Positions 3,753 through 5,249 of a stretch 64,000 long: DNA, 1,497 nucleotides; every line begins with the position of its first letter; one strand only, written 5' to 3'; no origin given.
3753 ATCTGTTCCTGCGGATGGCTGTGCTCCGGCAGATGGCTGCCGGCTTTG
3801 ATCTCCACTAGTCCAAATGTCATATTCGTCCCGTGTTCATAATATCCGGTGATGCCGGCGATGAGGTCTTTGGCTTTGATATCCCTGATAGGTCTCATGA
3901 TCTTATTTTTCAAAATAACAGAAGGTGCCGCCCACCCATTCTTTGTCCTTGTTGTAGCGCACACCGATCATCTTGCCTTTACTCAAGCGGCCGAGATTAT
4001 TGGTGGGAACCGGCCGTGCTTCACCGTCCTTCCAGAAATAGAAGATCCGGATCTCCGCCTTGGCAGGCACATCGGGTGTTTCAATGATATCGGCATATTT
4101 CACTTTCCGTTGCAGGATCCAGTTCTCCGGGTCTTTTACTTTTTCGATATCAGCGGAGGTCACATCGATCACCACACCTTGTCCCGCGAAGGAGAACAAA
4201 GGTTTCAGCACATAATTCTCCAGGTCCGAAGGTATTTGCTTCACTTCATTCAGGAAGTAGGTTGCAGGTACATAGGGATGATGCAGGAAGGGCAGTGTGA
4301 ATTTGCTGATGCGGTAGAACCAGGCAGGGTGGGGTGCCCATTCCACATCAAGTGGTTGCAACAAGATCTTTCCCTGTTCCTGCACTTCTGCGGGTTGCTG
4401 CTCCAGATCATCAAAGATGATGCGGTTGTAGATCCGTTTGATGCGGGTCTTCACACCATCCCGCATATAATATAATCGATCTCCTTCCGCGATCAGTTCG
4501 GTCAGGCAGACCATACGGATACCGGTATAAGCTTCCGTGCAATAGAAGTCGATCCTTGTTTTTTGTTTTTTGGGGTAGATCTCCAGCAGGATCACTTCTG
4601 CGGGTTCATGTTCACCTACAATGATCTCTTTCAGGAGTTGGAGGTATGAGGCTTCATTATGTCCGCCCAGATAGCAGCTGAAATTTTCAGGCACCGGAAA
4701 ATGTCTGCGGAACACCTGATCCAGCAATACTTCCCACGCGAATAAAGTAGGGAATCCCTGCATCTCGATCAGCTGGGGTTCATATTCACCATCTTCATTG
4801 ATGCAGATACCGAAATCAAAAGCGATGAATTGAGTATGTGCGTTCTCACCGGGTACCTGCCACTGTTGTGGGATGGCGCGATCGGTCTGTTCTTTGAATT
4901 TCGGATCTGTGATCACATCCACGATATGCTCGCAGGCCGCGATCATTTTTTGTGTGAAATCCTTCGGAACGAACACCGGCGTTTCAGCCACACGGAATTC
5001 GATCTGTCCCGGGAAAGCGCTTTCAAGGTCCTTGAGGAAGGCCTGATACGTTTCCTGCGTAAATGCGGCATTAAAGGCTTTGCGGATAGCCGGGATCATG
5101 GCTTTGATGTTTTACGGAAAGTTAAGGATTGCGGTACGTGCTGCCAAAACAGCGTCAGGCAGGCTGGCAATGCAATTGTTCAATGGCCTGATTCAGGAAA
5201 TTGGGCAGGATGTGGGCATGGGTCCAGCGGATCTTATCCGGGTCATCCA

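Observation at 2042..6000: Five-gene operon: GATase1-fold Cys-hydrolase -> YgiC/GspS-like ATP-grasp ligase -> cupin -> two tandem MetA-family OM channels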

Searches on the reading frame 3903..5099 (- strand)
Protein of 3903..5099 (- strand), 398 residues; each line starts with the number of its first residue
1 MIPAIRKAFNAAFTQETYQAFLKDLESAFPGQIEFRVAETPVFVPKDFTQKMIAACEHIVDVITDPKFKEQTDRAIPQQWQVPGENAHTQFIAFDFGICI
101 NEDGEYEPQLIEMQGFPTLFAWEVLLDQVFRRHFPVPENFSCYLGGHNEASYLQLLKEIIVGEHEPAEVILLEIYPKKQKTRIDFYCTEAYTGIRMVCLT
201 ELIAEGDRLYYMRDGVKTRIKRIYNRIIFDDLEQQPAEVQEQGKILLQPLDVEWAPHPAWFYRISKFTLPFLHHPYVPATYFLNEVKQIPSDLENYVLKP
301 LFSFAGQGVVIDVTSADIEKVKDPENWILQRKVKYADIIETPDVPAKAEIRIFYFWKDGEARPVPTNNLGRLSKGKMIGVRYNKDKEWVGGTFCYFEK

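Call 3: search_protein_families(library=pfam, proteins=[window:3903-5099:-], max_evalue=0.01)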
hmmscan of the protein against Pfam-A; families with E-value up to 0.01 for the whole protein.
window:3903-5099:- (398 aa): 0 families

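Call 5: search_protein_families(library=ncbifam, proteins=[window:3903-5099:-], max_evalue=1)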
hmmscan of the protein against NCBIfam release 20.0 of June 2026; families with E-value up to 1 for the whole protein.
window:3903-5099:- (398 aa): 0 families

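Call 6: search_protein_families(library=pfam, proteins=[window:3903-5099:-], max_evalue=10)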
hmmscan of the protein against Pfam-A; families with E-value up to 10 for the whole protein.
window:3903-5099:- (398 aa): 3 families
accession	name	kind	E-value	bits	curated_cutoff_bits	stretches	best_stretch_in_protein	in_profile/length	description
PF03738.19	GSP_synth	-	0.038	13.6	29.3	1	258-333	245-326/371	Glutathionylspermidine synthase preATP-grasp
PF14305.11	ATPgrasp_TupA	-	0.053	13.5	25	1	275-331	39-94/241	TupA-like ATPgrasp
PF14403.11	CP_ATPgrasp_2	-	0.1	12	32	1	285-364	280-366/374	Circularly permuted ATP-grasp type 2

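Call 7: search_solved_structures(query=window:3903-5099:-, max_evalue=10)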
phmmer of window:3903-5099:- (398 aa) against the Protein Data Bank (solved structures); distinct sequences matched with E-value up to 10: 5.
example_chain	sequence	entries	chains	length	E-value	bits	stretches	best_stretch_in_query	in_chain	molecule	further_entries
7uk8_A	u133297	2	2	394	0.032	16.2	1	217-324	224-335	Putative acid--amine ligase YgiC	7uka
2yk5_A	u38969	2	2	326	0.69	11.9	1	247-303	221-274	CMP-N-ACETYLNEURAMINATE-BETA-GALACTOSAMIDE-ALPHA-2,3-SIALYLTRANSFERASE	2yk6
2yk4_A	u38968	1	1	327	0.69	11.9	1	247-303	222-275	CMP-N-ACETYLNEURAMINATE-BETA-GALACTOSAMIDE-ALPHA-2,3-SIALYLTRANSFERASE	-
2yk7_A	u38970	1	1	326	0.69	11.9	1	247-303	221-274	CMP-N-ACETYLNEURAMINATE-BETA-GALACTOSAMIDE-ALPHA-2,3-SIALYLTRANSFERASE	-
3tc3_A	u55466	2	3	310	1.2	11.1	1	245-352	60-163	UV damage endonuclease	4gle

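Call 8: find_homologous_proteins(query=window:3903-5099:-, max_evalue=0.001)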
Query window:3903-5099:- (398 aa): 8000 proteins with E <= 0.001 among 8000 candidates; the best 120 are listed.
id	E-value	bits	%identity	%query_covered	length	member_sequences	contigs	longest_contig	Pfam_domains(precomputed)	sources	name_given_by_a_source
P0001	4.0e-275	930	100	100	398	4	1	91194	-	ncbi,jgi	-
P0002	1.8e-245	832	88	100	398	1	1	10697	-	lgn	-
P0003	4.2e-224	762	79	100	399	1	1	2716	-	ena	-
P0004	9.1e-224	761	79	100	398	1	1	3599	-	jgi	jgi:hypothetical protein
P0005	2.3e-223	760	79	100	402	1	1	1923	-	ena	-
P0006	3.2e-223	759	79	100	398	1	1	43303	-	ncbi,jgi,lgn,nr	ncbi:MAG: hypothetical protein SGI96_11770 [Bacteroidota bacterium]|nr:hypothetical protein [Bactero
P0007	4.3e-223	759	79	100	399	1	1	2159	-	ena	-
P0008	2.0e-222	756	79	100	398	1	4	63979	-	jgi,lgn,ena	-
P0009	1.3e-221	754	78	100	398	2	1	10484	-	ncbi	-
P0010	1.5e-221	753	78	100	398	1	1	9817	-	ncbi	-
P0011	1.8e-221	753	78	100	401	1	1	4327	-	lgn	-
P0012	4.7e-221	752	79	100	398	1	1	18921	-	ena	-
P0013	1.0e-220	751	79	100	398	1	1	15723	-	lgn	-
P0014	1.8e-220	750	79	100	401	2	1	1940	-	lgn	-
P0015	2.4e-220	750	78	100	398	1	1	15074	-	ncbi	-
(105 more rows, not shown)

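Call 12: find_related_loci(query=A1, collection=genome_contigs, flank=8000)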
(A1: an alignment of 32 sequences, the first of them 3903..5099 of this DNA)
Query A1 (398 aa) in genome_contigs; peptide patterns used: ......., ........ (x = any residue, [..] = any of these).
600 stretches matched a pattern (row limit reached: there are more); 544 encode a relative of the query (tblastn E <= 1e-3); the best 80 are kept; 80 distinct loci.
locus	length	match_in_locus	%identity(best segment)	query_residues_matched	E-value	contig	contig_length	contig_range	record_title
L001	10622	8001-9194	79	1-398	0e+0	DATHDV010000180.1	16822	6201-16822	MAG TPA_asm: Chitinophagaceae bacterium isolate SMAG_U12403 k141_206418, whole genome shotgun sequence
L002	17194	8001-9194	78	1-398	0e+0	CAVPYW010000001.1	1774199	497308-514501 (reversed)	MAG: uncultured Chitinophagaceae bacterium isolate MFD01916.bin.1.71 genome assembly, contig: contig_1623, whole genome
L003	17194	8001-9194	79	1-398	0e+0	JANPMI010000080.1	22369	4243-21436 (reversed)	MAG: Chitinophagaceae bacterium isolate VAR_48_metabat_297 VAR_48_k141_837506, whole genome shotgun sequence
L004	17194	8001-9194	78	1-398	0e+0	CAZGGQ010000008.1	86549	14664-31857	MAG TPA_asm: uncultured Chitinophaga sp. isolate binchicken_co248_745 genome assembly, contig: NODE_174_length_86549_cov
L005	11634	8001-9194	78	1-398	0e+0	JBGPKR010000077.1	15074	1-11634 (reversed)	MAG: Chitinophagaceae bacterium isolate OBJ_0618_7090110_281 k141_8287389_length_15074_cov_10.0433, whole genome shotgun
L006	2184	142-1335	78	1-398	0e+0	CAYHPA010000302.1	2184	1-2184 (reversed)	MAG TPA_asm: uncultured Chitinophaga sp. isolate ERP119705_co14_513 genome assembly, contig: NODE_137475_length_2184_cov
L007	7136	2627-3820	77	1-398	0e+0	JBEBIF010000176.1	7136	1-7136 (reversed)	MAG: Chitinophagaceae bacterium isolate SF1_2_17 NODE_10501_length_7136_cov_3.949979, whole genome shotgun sequence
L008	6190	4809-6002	79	1-398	0e+0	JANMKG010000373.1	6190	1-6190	MAG: Chitinophagaceae bacterium isolate OTE_64_metabat_225 OTE_64_k141_3048034, whole genome shotgun sequence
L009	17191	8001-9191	77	1-397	0e+0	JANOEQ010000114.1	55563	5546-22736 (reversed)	MAG: Chitinophagaceae bacterium isolate SOY_65_metabat_221 SOY_65_k141_3338450, whole genome shotgun sequence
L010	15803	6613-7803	77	1-397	0e+0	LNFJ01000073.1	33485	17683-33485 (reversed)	MAG: Bacteroidia bacterium Ga0077558 Ga0077558_1068.3, whole genome shotgun sequence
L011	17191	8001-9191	76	1-397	0e+0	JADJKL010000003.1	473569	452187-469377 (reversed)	MAG: Chitinophagaceae bacterium isolate EsbE_18-Q3-R3-47_BATAC.289 tig00001479-10-4734450, whole genome shotgun sequence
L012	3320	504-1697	77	1-398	0e+0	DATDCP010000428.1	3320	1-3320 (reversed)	MAG TPA_asm: Chitinophagaceae bacterium isolate SMAG_U151 k141_2375261, whole genome shotgun sequence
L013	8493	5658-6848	76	1-397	0e+0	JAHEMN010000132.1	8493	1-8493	MAG: Chitinophagaceae bacterium isolate Ww73 NODE_21307_length_8493_cov_6.500478, whole genome shotgun sequence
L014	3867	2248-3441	75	1-398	0e+0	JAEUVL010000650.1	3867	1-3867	MAG: Chitinophagaceae bacterium isolate new MAG-380 k141_2038367, whole genome shotgun sequence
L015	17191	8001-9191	77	1-397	0e+0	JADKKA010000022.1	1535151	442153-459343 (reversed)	MAG: Chitinophagaceae bacterium isolate Vibo_18-Q3-R45-57_MAXAC.049 tig00724225-10-15358690, whole genome shotgun sequen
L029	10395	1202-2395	74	1-398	0e+0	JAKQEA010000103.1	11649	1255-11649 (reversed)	MAG: Bacteroidota bacterium isolate USDE_maxbin.081 k141_912169, whole genome shotgun sequence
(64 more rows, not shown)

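Call 15: predict_structure(alignment_id=A1)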
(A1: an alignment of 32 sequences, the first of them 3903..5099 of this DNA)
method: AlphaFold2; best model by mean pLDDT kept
length: 398 residues; sequences in the alignment: 32
mean_pLDDT: 68.2   pTM: 0.71
mean pLDDT of the five models: 68.2, 66.1, 61.0, 48.9, 47.3
residues with pLDDT >= 90: 23; 70-90: 174; 50-70: 130; < 50: 71
segments of 3 or more residues with pLDDT < 50: 82-92, 100-102, 257-265, 303-306, 336-348, 369-391
pLDDT, mean of each block of 10 residues (from residue 1): 68 81 83 64 72 68 66 54 42 52 52 60 83 87 83 82 89 63 66 84 92 91 65 70 76 60 51 69 87 84 56 86 81 52 43 64 60 34 35 71
secondary structure, 60 per line:
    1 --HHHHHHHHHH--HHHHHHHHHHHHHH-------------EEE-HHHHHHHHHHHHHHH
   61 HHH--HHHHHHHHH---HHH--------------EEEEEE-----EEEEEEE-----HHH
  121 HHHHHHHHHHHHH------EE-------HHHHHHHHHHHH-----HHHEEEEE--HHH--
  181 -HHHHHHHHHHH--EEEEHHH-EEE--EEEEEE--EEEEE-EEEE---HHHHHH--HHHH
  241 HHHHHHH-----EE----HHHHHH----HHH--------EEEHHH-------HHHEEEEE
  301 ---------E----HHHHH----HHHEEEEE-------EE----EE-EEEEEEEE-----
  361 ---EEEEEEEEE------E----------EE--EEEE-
elements in order: H3-12 H15-28 E42-44 H46-63 H66-74 E95-100 E106-112 H118-133 H149-160 E169-173 H182-192 E195-198 E203-205 E208-213 E216-220 E222-225 H229-234 H237-247 H259-264 E280-282 E296-300 H315-319 E327-331 E348-355 E364-372 E394-397

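Call 17: search_solved_structures(query=A1, max_evalue=10, show_alignments=2)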
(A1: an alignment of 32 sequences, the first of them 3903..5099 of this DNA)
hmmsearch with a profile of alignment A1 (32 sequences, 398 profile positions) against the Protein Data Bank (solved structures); distinct sequences matched with E-value up to 10: 1.
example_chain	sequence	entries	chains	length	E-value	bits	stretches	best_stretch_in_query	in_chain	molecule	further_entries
7uk8_A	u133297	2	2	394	1.1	11.2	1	244-322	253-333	Putative acid--amine ligase YgiC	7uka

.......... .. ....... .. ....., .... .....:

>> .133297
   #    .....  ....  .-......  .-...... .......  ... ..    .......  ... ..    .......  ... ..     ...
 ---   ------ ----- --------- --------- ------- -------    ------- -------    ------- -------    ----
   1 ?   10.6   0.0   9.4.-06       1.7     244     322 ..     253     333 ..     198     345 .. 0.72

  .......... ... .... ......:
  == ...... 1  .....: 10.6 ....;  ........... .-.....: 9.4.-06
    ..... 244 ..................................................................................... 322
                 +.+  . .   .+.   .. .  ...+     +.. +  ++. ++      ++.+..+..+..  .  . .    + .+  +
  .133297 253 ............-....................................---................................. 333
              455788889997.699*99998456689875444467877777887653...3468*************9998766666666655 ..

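Call 18: search_protein_representatives(protein=window:3903-5099:-)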
Query: 398 residues. Proteins with E-value up to 0.001 (for the whole library): 1313; up to 1e-10: 778; up to 1e-30: 225. The best 150 are listed.
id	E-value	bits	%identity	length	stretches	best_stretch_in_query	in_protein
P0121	3.1e-178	609.2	63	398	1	1-397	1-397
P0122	2.4e-177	606.2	66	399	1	1-397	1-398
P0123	3.9e-127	440.9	50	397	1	1-398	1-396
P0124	9.1e-124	429.8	49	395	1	4-398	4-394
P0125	2.7e-123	428.2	51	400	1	1-393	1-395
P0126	1.5e-117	409.3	48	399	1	4-397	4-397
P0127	7.6e-116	403.7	46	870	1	3-395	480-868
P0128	2.5e-113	395.4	43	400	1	1-397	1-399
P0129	1.4e-111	389.6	47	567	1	1-373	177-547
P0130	2.4e-111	388.9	44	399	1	1-397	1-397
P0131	1.1e-108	380.1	44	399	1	5-398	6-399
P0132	4.0e-108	378.3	46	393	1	1-397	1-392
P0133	2.7e-102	359.1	46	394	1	23-398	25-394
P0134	2.3e-101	356.0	44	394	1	6-393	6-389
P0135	1.2e-99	350.4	44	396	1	1-396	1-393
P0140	5.0e-98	345.0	42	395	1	1-396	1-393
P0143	9.0e-96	337.6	40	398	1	1-395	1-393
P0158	4.0e-85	302.5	40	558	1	2-393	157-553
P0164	5.8e-83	295.4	40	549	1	5-393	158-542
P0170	8.4e-80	285.0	39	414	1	12-397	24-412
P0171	3.3e-79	283.0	36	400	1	6-397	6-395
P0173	7.1e-79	282.0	39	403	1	5-391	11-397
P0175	1.8e-78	280.6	38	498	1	5-393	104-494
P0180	2.6e-75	270.2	39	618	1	1-360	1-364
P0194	1.3e-68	248.1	37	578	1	2-392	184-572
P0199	6.1e-67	242.6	37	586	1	3-397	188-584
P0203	5.9e-65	236.1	31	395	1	2-398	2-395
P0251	3.3e-44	167.8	31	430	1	18-385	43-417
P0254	5.7e-44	167.0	32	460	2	2-274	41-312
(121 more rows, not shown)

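Call 19: search_protein_families(library=pfam, proteins=[P0127, P0129, P0158, P0164, P0175, P0194, P0199, P0180, P0254, P0170], max_evalue=0.01)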
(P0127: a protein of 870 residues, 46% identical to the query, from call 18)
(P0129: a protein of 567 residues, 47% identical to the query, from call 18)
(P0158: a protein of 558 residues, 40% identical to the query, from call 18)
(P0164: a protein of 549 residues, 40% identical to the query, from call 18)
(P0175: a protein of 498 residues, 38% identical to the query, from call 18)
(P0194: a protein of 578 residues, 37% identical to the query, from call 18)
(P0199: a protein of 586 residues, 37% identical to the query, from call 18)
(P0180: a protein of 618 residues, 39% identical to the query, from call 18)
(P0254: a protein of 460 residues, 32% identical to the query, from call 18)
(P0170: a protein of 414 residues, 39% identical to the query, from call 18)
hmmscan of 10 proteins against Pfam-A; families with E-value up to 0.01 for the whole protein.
P0127 (870 aa): 1 family
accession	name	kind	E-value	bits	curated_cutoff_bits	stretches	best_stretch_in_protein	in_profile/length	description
PF00474.23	SSF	-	7.8e-37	127.5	22.8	1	32-413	1-406/406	Sodium:solute symporter family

P0129 (567 aa): 0 families

P0158 (558 aa): 0 families

P0164 (549 aa): 0 families

P0175 (498 aa): 0 families

P0194 (578 aa): 0 families

P0199 (586 aa): 0 families

P0180 (618 aa): 0 families

P0254 (460 aa): 0 families

P0170 (414 aa): 1 family
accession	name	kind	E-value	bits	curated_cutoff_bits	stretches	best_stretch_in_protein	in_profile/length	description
PF17342.7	DUF5372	-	0.0035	17.8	25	0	210-264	15-69/78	Family of unknown function (DUF5372)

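Call 24: search_solved_structures(query=A2, max_evalue=10, show_alignments=3)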
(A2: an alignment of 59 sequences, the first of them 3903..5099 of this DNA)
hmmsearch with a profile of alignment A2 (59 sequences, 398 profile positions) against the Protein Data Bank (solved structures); distinct sequences matched with E-value up to 10: 2.
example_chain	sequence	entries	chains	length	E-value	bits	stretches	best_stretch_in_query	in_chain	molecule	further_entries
7uk8_A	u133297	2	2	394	0.0001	24.4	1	246-318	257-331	Putative acid--amine ligase YgiC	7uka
3n6x_A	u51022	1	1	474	0.0014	20.8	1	141-227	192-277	Putative glutathionylspermidine synthase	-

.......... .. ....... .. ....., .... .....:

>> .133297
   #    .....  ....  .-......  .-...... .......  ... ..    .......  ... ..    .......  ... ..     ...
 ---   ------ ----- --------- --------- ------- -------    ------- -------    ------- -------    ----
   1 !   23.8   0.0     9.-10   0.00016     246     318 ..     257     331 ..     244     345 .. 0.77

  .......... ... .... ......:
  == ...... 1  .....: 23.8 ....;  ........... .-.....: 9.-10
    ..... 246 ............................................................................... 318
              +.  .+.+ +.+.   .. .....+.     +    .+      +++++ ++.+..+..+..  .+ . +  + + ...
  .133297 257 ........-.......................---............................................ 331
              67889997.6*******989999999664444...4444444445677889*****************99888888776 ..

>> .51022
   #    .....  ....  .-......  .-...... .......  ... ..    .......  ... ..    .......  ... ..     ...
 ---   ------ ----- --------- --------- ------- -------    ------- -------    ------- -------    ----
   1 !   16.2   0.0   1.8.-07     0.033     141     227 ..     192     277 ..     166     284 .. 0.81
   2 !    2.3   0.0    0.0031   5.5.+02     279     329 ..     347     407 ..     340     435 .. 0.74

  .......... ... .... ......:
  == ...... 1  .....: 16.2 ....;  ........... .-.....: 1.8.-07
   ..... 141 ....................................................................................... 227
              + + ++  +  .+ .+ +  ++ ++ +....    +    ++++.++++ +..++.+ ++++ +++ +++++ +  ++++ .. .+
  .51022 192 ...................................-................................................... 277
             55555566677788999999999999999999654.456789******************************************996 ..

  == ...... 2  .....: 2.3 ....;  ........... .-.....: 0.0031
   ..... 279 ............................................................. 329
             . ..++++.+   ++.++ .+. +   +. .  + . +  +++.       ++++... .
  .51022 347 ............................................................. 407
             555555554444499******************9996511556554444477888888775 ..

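Call 36: find_homologous_proteins(query=A3, max_evalue=1e-10)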
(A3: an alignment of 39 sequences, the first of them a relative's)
Query A3 (39 sequences) (395 aa, profile of the alignment): 29 proteins with E <= 1e-10 among 8000 candidates.
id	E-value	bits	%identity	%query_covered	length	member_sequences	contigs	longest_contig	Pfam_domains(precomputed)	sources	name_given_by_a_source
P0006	2.6e-158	545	34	100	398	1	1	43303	-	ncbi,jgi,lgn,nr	ncbi:MAG: hypothetical protein SGI96_11770 [Bacteroidota bacterium]|nr:hypothetical protein [Bactero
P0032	8.8e-158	543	32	100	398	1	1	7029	-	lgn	-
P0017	1.3e-157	543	32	100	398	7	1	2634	-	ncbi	-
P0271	2.6e-157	542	32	100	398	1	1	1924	-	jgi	jgi:hypothetical protein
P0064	2.7e-157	542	32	100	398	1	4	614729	-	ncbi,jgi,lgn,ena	jgi:hypothetical protein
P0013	4.1e-157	541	32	100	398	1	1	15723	-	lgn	-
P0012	4.4e-157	541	32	100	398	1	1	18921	-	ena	-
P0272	4.7e-157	541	31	100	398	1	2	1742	-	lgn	-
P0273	6.4e-157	541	33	100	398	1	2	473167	-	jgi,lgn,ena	-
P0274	1.3e-156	540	32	100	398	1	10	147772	-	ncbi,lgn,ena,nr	ncbi:MAG: hypothetical protein R2796_05965 [Chitinophagaceae bacterium]|nr:hypothetical protein [Chi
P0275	2.7e-156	538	31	100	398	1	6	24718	-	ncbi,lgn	-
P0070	2.8e-156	538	30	100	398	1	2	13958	-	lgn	-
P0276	1.0e-155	537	32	100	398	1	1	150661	-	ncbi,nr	ncbi:MAG: hypothetical protein IPH18_16520 [Chitinophagaceae bacterium]|nr:hypothetical protein [Chi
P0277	1.0e-155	537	34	100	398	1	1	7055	-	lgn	-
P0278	2.2e-155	536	31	100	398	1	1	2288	-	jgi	jgi:hypothetical protein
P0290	1.4e-130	454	33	100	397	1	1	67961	-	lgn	-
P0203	3.7e-121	423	100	100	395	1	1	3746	-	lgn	-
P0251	2.6e-110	387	20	95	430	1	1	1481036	-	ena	-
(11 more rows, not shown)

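Call 37: find_encoding_contigs(protein=P0251, flank=8000, max_places=3)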
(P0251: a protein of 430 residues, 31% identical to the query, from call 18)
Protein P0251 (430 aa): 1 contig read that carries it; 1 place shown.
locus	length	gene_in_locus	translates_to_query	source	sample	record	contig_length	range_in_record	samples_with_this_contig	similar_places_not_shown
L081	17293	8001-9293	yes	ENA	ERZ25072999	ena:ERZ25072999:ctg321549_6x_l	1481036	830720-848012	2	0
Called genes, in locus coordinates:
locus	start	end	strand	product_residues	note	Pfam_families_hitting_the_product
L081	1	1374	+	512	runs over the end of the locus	PF13385:Laminin_G_3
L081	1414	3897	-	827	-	PF14353:CpXC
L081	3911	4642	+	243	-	-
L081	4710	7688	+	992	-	PF01564:Spermine_synth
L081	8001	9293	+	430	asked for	-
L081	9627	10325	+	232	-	-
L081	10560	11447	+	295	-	PF00106:adh_short, PF08659:KR, PF13561:adh_short_C2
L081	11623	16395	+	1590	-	PF13176:TPR_7 (faint), PF13424:TPR_12 (faint), PF14559:TPR_19 (faint), PF07719:TPR_2 (faint), PF13174:TPR_6 (faint), PF13181:TPR_8 (faint), PF13428:TPR_14 (faint), PF00515:TPR_1 (faint), +2 more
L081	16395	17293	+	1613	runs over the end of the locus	PF00515:TPR_1 (faint), PF07719:TPR_2 (faint), PF13174:TPR_6 (faint), PF13176:TPR_7 (faint), PF13424:TPR_12 (faint), PF13428:TPR_14 (faint), PF13431:TPR_17 (faint), PF13181:TPR_8 (weak), +2 more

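Call 38: find_encoding_contigs(protein=P0290, flank=8000, max_places=3)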
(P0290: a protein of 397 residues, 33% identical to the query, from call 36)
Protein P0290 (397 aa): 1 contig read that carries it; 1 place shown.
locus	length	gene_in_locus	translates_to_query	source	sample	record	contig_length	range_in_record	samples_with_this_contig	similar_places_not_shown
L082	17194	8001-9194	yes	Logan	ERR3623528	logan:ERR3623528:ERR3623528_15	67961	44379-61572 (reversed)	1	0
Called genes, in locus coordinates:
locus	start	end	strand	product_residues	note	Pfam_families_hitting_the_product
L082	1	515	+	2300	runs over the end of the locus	?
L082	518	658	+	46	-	-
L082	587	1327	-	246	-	PF19567:CpsB_CapC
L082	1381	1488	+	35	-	-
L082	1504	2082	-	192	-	PF03831:YjdM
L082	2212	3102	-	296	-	PF00126:HTH_1, PF03466:LysR_substrate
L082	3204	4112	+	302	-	PF07063:HGLS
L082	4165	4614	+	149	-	PF01042:Ribonuc_L-PSP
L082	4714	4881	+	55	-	-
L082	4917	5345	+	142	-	-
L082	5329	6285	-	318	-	PF14378:PAP2_3 (weak), PF01569:PAP2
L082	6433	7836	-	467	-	-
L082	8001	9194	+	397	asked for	-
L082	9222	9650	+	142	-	PF07883:Cupin_2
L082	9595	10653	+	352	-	-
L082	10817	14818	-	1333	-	PF00668:Condensation, PF00501:AMP-binding, PF00550:PP-binding, PF00561:Abhydrolase_1 (weak), PF00975:Thioesterase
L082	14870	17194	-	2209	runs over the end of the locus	PF00501:AMP-binding, PF00550:PP-binding, PF00109:ketoacyl-synt, PF02801:Ketoacyl-synt_C, PF16197:KAsynt_C_assoc, PF22621:CurL-like_PKS_C, PF00698:Acyl_transf_1, PF00550:PP-binding, +3 more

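Call 39: find_encoding_contigs(protein=P0203, flank=8000, max_places=3)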
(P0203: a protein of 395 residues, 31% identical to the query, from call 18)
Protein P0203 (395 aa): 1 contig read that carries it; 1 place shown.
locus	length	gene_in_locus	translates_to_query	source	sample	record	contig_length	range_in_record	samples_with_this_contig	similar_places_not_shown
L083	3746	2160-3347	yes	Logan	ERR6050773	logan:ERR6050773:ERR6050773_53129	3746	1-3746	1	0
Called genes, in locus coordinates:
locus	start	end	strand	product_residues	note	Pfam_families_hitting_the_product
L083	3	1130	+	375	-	?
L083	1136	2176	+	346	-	-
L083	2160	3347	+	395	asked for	-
